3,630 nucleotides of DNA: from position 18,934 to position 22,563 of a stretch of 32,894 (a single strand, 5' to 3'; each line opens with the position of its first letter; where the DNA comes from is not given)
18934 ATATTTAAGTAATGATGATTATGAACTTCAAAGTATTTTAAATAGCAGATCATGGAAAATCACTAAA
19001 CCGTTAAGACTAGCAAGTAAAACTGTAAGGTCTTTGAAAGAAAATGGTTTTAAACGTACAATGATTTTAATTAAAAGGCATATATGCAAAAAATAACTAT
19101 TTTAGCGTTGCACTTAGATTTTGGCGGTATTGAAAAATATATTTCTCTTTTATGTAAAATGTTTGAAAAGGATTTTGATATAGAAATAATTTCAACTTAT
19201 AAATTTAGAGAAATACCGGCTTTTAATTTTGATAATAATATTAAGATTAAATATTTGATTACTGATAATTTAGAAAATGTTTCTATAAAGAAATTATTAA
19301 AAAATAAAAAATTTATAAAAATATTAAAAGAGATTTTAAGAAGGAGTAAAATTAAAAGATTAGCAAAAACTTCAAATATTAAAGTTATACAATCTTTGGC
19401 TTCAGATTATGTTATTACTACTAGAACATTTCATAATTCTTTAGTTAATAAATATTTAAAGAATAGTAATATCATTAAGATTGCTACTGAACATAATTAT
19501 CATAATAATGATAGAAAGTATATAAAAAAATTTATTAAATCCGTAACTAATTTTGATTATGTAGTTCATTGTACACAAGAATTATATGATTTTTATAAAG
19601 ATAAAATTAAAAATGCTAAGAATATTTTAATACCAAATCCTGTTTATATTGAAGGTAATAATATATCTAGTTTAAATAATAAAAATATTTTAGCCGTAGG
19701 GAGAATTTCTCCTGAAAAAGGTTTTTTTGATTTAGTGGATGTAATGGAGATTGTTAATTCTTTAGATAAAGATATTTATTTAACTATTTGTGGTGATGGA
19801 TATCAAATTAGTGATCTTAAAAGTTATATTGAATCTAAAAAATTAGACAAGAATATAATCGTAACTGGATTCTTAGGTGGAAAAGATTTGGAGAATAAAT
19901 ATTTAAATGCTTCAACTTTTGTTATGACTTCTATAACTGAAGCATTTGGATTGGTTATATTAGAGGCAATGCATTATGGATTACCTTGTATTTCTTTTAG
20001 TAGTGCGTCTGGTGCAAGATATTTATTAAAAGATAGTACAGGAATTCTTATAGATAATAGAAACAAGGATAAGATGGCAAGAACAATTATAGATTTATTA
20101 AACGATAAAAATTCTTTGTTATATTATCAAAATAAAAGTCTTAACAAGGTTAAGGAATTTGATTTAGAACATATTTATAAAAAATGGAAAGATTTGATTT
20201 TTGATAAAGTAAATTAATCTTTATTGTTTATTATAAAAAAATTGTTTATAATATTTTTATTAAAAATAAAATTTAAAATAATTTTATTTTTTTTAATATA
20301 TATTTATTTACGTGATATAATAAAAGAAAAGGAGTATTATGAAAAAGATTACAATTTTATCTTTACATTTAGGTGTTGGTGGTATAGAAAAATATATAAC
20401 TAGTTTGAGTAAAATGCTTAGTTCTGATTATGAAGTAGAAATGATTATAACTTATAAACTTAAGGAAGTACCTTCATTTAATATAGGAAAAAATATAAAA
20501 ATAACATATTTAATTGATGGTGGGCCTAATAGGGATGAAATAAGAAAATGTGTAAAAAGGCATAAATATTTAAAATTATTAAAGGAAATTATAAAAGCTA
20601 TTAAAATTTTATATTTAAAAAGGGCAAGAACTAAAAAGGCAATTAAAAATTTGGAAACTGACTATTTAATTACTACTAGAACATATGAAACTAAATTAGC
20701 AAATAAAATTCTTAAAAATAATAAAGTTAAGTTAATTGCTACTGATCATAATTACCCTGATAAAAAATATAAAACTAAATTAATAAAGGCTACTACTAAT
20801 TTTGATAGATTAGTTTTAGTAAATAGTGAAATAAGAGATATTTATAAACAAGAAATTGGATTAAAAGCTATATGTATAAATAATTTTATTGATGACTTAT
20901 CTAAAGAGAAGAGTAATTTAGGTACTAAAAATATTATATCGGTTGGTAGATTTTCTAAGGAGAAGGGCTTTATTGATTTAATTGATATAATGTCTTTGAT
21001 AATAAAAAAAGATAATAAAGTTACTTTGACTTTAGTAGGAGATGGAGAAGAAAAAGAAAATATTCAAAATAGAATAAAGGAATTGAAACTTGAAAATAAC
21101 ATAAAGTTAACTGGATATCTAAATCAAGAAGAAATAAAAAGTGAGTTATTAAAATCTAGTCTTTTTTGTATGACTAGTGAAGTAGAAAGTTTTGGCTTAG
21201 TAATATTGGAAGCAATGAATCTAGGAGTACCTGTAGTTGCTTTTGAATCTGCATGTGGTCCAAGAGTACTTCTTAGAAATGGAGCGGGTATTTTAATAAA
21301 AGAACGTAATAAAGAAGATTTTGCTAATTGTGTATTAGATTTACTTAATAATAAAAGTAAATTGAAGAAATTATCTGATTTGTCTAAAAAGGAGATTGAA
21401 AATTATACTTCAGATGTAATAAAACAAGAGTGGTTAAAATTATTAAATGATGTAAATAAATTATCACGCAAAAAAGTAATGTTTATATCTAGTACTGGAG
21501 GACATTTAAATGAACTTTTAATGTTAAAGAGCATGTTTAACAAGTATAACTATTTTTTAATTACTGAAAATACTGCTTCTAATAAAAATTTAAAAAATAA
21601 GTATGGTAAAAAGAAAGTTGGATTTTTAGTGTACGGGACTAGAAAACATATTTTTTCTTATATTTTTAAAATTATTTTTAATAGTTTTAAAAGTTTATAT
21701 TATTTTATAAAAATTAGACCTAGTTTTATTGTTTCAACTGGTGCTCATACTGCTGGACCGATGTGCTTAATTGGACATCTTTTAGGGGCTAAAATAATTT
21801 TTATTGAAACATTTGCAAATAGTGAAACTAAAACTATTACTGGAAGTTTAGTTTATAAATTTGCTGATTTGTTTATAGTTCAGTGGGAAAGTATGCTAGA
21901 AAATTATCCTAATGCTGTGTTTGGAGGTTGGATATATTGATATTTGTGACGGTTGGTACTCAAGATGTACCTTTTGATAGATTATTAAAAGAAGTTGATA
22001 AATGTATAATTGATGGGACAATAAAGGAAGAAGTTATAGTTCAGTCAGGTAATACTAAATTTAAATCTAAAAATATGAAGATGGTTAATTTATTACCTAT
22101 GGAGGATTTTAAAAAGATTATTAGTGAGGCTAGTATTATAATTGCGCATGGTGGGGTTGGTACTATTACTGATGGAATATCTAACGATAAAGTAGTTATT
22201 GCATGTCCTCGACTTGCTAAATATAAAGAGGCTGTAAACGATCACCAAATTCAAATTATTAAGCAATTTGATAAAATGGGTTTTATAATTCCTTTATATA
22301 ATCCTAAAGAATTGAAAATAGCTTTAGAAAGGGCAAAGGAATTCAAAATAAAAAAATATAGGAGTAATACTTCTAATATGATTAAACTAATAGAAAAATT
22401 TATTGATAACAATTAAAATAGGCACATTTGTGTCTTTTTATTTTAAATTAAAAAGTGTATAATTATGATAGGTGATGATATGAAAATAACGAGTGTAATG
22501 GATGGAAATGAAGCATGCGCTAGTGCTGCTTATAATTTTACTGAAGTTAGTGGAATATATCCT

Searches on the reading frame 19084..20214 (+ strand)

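Call 13: search_protein_families(library=pfam, proteins=[window:19084-20214:+], max_evalue=0.001)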
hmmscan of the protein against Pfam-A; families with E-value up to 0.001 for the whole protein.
window:19084-20214:+ (377 aa): 3 families
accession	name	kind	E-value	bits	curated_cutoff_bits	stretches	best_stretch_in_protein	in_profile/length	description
PF00534.26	Glycos_transf_1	-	8e-34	117.1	26.4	1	198-347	14-164/172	Glycosyl transferases group 1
PF13692.12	Glyco_trans_1_4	-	4.5e-28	98.7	27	1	200-341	2-142/142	Glycosyl transferases group 1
PF20706.3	GT4-conflict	-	1.8e-09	37.5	26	1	193-319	191-324/385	Family 4 Glycosyltransferase in conflict systems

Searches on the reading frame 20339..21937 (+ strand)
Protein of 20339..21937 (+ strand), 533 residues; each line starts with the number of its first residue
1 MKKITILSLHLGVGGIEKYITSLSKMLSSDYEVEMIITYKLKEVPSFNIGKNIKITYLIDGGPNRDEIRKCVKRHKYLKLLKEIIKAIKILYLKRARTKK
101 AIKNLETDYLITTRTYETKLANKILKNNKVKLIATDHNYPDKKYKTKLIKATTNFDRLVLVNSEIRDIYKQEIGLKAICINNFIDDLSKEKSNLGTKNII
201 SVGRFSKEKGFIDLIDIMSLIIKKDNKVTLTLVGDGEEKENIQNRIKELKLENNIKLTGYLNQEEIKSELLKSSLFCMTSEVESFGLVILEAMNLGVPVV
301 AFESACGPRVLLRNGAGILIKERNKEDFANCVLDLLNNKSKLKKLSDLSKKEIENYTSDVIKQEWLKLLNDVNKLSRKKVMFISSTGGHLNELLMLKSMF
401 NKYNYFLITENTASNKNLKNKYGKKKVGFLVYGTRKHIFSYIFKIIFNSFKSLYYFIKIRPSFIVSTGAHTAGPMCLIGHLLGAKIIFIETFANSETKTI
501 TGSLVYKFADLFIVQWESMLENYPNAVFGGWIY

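Call 13: search_protein_families(library=pfam, proteins=[window:20339-21937:+], max_evalue=0.001)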
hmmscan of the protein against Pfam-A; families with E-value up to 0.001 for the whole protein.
window:20339-21937:+ (533 aa): 4 families
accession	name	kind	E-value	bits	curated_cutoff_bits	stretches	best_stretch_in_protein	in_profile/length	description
PF00534.26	Glycos_transf_1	-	1.2e-39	136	26.4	1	189-349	8-169/172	Glycosyl transferases group 1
PF13692.12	Glyco_trans_1_4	-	1.5e-31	110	27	1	197-338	2-142/142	Glycosyl transferases group 1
PF08660.17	Alg14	-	1e-16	61.9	27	1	385-530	6-169/171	Oligosaccharide biosynthesis protein Alg14 like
PF20706.3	GT4-conflict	-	2.3e-12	47.1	26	1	189-314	190-322/385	Family 4 Glycosyltransferase in conflict systems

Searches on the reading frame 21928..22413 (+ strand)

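Call 14: search_protein_families(library=pfam, proteins=[window:21928-22413:+], max_evalue=0.001)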
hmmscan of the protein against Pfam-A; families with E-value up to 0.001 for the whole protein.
window:21928-22413:+ (162 aa): 1 family
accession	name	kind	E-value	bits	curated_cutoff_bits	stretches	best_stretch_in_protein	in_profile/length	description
PF04101.22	Glyco_tran_28_C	-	1.1e-12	48.7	22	1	5-147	2-151/166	Glycosyltransferase family 28 C-terminal domain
